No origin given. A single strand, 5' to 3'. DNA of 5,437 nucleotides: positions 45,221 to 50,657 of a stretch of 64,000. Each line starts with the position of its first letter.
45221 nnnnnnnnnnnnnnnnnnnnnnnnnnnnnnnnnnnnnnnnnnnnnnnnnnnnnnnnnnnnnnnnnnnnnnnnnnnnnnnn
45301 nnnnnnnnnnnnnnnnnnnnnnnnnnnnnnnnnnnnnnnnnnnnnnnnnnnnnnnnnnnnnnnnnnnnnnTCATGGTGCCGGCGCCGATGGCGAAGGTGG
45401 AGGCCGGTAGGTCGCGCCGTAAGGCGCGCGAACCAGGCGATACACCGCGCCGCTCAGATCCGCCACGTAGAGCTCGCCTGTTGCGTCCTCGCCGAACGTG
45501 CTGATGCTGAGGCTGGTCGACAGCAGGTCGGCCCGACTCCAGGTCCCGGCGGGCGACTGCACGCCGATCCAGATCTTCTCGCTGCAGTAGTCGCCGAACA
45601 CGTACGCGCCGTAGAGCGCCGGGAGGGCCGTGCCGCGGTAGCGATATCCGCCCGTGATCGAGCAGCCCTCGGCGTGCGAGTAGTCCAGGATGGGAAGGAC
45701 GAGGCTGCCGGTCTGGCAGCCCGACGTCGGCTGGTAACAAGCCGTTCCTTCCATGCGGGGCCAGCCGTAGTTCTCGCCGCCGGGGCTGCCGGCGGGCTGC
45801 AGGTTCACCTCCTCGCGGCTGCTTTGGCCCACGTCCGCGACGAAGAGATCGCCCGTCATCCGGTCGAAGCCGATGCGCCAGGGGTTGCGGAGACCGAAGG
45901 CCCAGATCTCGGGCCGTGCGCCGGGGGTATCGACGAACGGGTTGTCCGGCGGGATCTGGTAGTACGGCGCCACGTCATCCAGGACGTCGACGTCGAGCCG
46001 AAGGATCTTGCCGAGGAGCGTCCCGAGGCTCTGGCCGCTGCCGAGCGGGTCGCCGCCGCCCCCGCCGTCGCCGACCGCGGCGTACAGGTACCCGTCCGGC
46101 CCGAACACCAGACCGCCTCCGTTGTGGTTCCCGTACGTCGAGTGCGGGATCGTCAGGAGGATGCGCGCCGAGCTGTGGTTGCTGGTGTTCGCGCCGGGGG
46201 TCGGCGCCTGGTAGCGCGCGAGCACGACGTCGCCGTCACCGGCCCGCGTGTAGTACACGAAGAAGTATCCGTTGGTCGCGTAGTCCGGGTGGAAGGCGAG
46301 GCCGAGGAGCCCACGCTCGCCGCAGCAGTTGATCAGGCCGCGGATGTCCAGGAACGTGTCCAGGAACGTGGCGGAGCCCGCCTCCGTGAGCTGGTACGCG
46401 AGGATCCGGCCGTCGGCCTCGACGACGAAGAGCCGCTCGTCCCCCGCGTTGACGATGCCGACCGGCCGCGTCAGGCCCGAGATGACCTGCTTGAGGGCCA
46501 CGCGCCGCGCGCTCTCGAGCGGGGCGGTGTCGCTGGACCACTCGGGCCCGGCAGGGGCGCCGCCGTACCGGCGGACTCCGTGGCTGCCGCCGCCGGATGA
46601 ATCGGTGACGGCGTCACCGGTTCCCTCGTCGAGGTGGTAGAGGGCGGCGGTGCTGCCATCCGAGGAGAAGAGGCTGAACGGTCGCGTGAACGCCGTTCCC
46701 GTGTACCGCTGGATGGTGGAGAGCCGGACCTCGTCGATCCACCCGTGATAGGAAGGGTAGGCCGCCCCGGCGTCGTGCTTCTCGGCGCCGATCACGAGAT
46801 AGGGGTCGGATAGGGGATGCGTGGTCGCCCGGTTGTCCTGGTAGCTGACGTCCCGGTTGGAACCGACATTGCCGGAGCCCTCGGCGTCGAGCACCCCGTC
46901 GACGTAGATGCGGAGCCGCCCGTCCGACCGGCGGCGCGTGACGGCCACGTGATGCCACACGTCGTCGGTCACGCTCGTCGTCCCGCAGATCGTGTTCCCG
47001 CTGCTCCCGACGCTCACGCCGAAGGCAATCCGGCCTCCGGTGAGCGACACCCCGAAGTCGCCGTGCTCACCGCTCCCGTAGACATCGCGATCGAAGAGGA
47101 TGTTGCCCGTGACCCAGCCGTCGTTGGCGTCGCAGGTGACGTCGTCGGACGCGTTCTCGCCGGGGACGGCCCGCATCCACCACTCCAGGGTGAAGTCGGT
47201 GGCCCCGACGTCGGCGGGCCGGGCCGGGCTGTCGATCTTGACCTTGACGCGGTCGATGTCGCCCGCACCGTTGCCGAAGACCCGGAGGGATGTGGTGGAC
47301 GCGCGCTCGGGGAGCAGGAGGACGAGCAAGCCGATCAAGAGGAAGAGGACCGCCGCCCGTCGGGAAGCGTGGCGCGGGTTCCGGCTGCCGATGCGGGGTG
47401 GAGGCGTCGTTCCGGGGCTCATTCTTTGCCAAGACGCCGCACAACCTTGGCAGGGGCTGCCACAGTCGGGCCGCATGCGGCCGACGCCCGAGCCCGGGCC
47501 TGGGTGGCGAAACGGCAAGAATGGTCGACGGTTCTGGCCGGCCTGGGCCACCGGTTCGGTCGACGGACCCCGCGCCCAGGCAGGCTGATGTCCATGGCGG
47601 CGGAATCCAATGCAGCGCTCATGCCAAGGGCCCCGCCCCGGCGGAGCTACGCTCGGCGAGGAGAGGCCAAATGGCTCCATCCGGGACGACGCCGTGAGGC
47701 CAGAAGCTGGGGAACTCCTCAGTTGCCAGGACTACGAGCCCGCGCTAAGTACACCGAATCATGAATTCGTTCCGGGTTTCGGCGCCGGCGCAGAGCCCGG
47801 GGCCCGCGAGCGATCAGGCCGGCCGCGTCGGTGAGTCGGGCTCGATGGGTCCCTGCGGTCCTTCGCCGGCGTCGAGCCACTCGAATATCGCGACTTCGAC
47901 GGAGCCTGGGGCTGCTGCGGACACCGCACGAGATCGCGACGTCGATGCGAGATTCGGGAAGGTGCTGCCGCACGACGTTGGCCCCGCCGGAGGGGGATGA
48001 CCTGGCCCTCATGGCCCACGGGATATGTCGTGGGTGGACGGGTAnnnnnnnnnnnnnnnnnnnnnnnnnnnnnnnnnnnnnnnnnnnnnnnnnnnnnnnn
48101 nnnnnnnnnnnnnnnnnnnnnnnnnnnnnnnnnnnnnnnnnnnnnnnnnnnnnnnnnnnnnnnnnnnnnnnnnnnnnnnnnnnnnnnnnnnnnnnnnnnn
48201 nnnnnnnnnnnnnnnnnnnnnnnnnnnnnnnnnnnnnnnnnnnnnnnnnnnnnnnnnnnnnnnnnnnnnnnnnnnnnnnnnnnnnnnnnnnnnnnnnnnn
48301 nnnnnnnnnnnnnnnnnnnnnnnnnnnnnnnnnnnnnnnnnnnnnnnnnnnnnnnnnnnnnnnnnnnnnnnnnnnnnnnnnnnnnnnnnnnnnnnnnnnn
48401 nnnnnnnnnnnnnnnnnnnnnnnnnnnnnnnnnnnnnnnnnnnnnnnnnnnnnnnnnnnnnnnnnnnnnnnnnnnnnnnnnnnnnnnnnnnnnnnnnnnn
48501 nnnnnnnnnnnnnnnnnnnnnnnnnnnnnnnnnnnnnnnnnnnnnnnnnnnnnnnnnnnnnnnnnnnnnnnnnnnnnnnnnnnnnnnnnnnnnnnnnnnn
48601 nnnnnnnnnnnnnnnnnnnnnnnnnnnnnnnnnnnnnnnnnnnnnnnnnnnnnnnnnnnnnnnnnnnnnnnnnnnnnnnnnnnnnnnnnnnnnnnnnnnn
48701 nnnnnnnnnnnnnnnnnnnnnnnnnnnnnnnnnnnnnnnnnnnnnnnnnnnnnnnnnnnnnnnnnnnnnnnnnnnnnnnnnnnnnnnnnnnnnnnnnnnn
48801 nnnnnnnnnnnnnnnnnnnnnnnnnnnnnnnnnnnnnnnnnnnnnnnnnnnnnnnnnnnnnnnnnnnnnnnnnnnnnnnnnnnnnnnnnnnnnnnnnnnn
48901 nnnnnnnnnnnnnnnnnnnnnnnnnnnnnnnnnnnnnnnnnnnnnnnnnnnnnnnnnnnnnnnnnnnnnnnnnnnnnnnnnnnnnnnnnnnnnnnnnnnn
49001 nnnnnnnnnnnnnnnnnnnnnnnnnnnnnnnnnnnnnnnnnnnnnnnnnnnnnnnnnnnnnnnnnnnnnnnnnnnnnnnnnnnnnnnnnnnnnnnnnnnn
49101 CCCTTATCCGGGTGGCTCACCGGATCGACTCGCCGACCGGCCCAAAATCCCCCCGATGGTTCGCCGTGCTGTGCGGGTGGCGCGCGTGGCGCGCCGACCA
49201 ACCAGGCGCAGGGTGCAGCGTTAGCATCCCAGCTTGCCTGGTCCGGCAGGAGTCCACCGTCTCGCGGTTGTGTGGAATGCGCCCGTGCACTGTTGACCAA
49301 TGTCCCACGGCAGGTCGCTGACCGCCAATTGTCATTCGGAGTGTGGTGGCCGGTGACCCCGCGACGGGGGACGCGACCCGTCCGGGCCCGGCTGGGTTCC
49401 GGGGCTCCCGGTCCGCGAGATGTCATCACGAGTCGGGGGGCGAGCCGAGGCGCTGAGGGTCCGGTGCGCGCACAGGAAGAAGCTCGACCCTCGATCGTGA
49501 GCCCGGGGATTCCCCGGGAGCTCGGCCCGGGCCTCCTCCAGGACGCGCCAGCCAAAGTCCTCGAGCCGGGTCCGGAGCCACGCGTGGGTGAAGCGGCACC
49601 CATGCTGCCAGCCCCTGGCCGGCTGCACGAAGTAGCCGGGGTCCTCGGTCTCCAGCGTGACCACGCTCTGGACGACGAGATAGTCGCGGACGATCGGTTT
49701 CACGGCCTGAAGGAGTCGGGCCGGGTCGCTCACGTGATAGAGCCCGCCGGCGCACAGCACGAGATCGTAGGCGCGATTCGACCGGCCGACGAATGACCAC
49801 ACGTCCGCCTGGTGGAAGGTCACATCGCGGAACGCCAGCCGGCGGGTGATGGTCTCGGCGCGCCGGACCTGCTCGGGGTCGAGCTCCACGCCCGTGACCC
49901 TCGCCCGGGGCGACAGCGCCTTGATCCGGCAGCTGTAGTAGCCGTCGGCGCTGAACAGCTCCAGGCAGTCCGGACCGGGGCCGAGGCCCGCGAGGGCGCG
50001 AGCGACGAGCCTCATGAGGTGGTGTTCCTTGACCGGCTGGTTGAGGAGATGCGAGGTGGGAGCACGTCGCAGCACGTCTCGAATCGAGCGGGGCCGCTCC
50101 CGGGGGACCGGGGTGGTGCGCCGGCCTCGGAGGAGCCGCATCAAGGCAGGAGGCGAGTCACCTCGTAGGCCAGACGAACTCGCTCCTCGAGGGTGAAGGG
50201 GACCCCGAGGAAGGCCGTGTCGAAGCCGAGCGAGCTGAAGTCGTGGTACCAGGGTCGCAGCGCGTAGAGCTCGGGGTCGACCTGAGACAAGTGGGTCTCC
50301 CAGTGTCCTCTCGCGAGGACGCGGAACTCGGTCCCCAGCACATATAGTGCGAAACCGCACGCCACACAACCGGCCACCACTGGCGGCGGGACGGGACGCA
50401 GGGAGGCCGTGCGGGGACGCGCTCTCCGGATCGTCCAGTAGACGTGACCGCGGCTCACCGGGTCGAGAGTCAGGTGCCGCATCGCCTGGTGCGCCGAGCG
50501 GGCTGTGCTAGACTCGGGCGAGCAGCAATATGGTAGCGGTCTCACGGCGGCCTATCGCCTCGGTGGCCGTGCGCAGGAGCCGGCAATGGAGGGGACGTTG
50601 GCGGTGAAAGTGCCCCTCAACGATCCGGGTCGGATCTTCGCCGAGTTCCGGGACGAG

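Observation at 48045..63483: Glycan locus combining a 3-acetamido-3,6-dideoxyhexose (FdtA/B/C-like) cassette with a sulfotransferase, methyltransferases and a GT–MTase fusion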

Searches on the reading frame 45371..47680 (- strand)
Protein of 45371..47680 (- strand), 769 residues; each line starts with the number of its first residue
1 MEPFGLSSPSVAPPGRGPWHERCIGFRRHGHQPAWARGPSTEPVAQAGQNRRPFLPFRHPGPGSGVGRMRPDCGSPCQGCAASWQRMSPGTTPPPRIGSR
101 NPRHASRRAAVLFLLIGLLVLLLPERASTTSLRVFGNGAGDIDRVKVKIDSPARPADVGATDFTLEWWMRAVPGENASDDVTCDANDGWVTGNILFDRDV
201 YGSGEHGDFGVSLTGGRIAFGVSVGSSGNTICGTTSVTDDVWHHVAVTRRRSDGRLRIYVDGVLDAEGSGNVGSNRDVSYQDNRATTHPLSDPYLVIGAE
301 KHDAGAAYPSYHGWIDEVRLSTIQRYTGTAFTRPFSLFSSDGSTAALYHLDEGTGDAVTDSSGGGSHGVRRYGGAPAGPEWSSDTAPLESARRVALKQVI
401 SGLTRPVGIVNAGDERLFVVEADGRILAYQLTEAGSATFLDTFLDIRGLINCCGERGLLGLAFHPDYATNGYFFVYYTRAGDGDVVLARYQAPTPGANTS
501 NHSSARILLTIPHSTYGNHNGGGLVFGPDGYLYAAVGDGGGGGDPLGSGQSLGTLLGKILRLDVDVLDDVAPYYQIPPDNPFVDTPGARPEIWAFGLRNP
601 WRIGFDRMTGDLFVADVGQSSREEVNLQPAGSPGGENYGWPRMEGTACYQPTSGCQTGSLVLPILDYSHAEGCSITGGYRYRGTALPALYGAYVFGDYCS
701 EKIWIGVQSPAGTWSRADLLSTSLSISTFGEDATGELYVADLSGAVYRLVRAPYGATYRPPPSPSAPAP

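Call 6: search_protein_families(library=pfam, proteins=[window:45371-47680:-], max_evalue=0.01)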
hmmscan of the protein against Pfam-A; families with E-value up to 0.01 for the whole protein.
window:45371-47680:- (769 aa): 4 families
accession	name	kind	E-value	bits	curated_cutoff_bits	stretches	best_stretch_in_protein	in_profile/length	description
PF07995.17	GSDH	-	2.1e-41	142.7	25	1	404-705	2-285/332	Glucose / Sorbosone dehydrogenase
PF13385.13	Laminin_G_3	-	1.9e-11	44.7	27.6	1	158-321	14-141/151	Concanavalin A-like lectin/glucanases superfamily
PF02210.31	Laminin_G_2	-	1.8e-06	28.9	22.9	1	205-320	17-123/126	Laminin G domain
PF00054.30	Laminin_G_1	-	0.0001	23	24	1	201-268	13-79/131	Laminin G domain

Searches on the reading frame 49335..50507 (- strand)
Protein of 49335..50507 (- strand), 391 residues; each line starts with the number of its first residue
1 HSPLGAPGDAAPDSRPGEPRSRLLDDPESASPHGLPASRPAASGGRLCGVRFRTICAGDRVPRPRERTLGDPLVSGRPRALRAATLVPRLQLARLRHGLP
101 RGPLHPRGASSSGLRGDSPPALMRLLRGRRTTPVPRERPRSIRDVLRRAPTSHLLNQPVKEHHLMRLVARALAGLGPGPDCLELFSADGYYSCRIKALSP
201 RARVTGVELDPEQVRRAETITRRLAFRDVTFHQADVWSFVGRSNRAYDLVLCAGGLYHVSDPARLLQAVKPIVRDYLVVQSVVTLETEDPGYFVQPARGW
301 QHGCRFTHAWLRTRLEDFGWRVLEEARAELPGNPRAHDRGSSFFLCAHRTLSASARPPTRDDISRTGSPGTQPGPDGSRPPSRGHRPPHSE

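Call 6: search_protein_families(library=pfam, proteins=[window:49335-50507:-], max_evalue=0.01)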
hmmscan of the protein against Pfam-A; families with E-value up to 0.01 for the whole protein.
window:49335-50507:- (391 aa): 6 families
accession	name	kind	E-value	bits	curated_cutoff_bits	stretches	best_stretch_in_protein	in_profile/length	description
PF13847.12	Methyltransf_31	-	1.5e-10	41.4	27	1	181-283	7-113/145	Methyltransferase domain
PF13489.12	Methyltransf_23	-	3.8e-10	40.2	27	1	163-324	8-163/164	Methyltransferase domain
PF13649.12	Methyltransf_25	-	1.6e-08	35.6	27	1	182-271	2-91/97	Methyltransferase domain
PF08242.18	Methyltransf_12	-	6.2e-08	33.7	30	1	186-273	5-92/98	Methyltransferase domain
PF08241.18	Methyltransf_11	-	2.7e-07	31.6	21.2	1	188-273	7-87/95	Methyltransferase domain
PF05401.17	NodS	-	4.8e-06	27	24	1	176-274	42-134/201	Nodulation protein S (NodS)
